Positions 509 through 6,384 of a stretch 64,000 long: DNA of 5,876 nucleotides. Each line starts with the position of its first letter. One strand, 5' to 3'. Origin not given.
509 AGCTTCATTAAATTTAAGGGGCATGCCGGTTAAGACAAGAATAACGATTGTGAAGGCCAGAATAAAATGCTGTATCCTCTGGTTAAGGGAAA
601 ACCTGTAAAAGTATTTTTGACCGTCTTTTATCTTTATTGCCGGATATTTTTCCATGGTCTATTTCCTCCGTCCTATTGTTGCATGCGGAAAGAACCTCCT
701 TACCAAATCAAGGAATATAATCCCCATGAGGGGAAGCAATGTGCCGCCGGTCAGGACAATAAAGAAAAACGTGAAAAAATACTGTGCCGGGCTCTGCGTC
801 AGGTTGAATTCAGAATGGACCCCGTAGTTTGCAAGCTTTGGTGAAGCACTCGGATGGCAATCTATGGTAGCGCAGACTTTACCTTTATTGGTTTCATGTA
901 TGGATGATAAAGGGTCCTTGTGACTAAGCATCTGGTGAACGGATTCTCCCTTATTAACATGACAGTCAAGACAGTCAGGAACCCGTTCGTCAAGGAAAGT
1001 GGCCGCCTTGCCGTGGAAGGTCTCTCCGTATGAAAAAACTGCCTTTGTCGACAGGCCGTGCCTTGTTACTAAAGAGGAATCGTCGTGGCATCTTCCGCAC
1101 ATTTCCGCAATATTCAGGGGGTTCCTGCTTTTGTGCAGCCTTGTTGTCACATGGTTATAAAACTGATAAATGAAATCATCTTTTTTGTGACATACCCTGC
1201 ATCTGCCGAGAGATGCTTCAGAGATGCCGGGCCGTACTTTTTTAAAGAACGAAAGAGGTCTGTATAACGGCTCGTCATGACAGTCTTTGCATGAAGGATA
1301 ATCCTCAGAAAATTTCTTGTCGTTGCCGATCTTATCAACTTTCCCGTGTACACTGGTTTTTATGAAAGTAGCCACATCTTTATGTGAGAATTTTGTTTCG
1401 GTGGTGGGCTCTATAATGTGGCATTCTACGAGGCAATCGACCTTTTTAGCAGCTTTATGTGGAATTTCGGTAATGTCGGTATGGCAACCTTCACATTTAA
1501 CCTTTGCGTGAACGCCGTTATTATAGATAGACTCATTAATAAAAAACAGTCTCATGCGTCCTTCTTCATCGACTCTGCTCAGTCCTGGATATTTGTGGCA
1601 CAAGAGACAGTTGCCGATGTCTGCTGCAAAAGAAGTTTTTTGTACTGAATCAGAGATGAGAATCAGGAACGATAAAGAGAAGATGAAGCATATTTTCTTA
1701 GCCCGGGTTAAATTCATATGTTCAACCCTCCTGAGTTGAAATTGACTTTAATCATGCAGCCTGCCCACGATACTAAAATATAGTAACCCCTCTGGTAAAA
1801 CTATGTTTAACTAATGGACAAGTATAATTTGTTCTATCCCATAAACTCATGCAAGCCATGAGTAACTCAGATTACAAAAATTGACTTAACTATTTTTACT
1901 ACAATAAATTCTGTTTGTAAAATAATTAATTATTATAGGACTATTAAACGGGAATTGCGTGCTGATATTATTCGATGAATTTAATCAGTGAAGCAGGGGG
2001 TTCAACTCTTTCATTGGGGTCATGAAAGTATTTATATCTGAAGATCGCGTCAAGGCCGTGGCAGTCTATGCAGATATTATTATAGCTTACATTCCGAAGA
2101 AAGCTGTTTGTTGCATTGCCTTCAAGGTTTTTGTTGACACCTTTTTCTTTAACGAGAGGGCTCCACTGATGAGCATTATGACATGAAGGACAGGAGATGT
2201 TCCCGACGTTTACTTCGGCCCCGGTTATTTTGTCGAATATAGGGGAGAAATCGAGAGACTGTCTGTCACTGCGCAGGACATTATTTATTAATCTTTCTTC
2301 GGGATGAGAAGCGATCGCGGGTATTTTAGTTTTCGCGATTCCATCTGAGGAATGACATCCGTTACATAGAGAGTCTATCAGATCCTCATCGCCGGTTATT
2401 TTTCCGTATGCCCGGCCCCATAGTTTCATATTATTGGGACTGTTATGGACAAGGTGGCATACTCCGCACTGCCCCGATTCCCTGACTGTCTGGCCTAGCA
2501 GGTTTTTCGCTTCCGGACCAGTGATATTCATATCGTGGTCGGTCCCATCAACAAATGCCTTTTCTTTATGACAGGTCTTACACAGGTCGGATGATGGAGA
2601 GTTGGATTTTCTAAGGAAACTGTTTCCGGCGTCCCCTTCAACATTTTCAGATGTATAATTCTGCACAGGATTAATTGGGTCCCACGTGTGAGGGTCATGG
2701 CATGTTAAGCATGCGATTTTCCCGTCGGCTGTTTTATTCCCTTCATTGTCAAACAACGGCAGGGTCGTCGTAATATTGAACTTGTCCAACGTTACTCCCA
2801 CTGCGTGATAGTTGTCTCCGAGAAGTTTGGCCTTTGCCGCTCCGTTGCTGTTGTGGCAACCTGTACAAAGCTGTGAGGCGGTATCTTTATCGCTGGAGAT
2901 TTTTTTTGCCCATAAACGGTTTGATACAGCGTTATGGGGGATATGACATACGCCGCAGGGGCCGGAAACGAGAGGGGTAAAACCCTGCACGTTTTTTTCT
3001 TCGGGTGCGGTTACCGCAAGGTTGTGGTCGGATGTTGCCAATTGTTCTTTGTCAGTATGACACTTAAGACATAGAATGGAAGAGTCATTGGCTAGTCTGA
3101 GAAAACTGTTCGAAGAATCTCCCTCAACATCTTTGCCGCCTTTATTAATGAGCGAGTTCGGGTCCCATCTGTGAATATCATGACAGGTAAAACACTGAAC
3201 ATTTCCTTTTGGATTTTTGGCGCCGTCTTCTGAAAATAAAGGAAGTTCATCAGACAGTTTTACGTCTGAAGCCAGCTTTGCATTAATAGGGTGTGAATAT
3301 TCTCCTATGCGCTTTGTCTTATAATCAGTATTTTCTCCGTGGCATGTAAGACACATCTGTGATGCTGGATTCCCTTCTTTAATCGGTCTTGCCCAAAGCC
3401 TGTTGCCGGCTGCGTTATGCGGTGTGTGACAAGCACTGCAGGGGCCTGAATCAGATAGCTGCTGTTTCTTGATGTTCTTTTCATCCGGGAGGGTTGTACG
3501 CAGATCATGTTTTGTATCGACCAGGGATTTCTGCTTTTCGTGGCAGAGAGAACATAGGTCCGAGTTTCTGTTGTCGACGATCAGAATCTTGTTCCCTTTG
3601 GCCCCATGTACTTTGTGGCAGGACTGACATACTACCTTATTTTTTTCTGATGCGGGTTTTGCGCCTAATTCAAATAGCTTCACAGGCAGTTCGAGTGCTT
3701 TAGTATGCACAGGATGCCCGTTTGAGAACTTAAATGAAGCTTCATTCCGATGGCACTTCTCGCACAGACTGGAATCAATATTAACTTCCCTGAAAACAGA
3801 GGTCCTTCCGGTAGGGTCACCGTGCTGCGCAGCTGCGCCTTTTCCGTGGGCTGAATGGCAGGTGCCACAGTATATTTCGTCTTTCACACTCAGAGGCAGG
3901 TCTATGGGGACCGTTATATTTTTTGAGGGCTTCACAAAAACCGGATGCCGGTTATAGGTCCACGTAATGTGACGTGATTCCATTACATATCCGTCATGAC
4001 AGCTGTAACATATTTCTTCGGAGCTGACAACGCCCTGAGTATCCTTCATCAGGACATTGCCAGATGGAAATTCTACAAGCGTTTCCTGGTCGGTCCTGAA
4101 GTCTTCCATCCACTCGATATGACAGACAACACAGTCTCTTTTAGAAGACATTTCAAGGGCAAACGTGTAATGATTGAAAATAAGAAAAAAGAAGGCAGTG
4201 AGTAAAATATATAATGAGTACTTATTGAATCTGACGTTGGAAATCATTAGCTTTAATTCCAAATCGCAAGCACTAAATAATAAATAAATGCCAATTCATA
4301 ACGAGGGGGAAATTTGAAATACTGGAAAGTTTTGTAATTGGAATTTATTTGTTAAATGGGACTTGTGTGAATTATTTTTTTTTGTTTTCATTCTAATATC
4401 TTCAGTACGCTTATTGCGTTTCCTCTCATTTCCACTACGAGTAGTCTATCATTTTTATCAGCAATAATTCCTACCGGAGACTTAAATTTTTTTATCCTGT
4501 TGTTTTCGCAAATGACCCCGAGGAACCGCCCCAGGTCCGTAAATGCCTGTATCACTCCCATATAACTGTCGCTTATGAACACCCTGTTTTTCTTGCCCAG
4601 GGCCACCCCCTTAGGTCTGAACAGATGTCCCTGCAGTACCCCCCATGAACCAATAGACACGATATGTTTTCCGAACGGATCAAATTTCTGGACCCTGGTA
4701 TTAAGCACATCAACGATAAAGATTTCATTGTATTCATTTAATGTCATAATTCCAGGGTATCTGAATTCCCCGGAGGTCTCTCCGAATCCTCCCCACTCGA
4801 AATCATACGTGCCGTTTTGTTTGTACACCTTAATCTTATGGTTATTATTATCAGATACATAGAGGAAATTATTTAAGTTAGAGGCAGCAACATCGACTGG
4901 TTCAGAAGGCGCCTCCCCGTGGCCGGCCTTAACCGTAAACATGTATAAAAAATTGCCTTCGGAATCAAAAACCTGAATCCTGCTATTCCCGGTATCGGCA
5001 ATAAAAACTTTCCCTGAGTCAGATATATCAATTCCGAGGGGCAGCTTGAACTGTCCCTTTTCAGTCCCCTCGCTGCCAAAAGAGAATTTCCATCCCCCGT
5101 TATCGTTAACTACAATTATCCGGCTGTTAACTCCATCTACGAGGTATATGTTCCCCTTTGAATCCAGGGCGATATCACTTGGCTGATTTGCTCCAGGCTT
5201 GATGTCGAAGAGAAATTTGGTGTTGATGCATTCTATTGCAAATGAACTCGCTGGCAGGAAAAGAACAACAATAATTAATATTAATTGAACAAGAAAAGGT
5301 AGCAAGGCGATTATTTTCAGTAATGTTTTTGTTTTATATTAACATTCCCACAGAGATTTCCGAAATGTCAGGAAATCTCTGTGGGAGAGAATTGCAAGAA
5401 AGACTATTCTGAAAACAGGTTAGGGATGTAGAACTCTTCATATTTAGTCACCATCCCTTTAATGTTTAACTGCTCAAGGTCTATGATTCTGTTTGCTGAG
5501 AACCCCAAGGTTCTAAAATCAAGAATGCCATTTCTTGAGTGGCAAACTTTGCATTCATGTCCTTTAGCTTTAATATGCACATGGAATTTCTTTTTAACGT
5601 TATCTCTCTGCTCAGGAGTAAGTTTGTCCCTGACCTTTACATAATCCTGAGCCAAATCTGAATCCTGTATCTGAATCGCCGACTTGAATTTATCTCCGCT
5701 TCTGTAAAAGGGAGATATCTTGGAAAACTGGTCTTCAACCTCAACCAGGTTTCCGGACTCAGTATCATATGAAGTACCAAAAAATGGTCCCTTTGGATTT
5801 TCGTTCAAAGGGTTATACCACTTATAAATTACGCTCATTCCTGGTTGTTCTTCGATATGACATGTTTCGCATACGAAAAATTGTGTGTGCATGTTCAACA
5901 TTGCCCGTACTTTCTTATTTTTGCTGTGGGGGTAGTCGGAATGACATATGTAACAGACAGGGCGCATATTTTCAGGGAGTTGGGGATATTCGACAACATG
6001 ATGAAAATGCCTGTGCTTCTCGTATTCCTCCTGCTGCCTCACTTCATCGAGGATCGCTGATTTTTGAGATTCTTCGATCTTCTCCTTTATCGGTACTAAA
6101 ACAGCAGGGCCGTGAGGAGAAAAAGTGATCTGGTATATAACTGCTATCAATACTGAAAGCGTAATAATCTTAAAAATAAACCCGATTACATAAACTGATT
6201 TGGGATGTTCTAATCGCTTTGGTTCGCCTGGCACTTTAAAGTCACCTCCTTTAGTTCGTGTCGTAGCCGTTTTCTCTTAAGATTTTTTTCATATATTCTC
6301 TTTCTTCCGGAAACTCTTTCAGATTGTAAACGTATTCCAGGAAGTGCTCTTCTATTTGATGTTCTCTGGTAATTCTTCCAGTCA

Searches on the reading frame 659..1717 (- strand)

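Call 7: search_protein_families(library=pfam, proteins=[window:659-1717:-], max_evalue=0.01)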
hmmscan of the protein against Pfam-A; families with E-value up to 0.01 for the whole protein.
window:659-1717:- (352 aa): 3 families
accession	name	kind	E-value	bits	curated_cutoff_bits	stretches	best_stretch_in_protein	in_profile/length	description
PF14522.11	Cytochrome_C7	-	5.7e-09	36.1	24.8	1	30-100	9-66/67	Cytochrome c7 and related cytochrome c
PF14537.11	Cytochrom_c3_2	-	0.0059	17.5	25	0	71-148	5-65/79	Cytochrome c3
PF02085.21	Cytochrom_CIII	-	0.0093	16.7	22.9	0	65-149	23-84/101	Class III cytochrome C family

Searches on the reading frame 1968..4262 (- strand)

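Call 7: search_protein_families(library=pfam, proteins=[window:1968-4262:-], max_evalue=0.01)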
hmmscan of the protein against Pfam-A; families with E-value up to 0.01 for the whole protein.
window:1968-4262:- (764 aa): 5 families
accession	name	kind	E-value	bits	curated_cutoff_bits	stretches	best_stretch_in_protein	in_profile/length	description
PF09699.15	Paired_CXXCH_1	-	8.5e-39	131.4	20.6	4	206-245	6-40/41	Doubled CXXCH motif (Paired_CXXCH_1)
PF14522.11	Cytochrome_C7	-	1e-23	83.3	24.8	3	511-603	9-66/67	Cytochrome c7 and related cytochrome c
PF14537.11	Cytochrom_c3_2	-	1.5e-18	67.5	25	1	207-308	4-78/79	Cytochrome c3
PF02085.21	Cytochrom_CIII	-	4.2e-07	30.7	22.9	0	435-478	48-90/101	Class III cytochrome C family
PF22678.1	Cytochrom_c_NrfB-like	-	7.8e-07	29.9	27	0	44-107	1-56/89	Cytochrome c-type protein NrfB-like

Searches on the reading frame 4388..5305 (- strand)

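Call 7: search_protein_families(library=pfam, proteins=[window:4388-5305:-], max_evalue=0.01)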
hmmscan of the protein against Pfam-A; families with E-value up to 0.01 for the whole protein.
window:4388-5305:- (305 aa): 8 families
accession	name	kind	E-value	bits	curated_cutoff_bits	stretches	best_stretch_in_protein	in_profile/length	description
PF01436.27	NHL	-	6.3e-27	92.7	20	3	86-113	1-28/28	NHL repeat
PF25021.1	TEN_NHL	-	5.4e-08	32.6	27.1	0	40-70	142-170/357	Teneurin NHL domain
PF17170.10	DUF5128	-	0.0001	22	22.9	1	144-212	52-121/321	6-bladed beta-propeller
PF18975.6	DUF5711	-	0.00035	20.4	26.3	1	59-171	63-177/344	Family of unknown function (DUF5711)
PF22701.2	Mala_s_1-like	-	0.00074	19.8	27.5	1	42-151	1-105/195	Mal s 1 allergenic protein-like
PF08450.18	SGL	-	0.001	19.2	26.3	0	89-125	136-222/246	SMP-30/Gluconolactonase/LRE-like region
PF06739.17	SBBP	-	0.0056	17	20.5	0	41-55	14-28/38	Beta-propeller repeat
PF03022.22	MRJP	-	0.008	16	19.8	0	90-124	66-104/288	Major royal jelly protein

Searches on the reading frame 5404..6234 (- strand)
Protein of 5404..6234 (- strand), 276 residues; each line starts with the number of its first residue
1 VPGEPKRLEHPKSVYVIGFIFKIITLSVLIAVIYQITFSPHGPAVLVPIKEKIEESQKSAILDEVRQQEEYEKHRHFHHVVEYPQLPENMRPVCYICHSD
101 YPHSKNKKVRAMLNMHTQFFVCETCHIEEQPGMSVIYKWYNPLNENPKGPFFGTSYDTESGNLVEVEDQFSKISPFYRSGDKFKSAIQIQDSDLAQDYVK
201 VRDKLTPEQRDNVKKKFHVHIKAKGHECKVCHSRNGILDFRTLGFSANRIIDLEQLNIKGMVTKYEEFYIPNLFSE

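Call 7: search_protein_families(library=pfam, proteins=[window:5404-6234:-], max_evalue=0.01)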
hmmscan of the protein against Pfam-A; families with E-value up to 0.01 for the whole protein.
window:5404-6234:- (276 aa): 2 families
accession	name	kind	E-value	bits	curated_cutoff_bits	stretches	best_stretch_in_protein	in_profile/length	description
PF14522.11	Cytochrome_C7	-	0.00018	21.7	24.8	0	93-130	15-52/67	Cytochrome c7 and related cytochrome c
PF03264.19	Cytochrom_NNT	-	0.0015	18.7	24.1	0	59-126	93-164/174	NapC/NirT cytochrome c family, N-terminal region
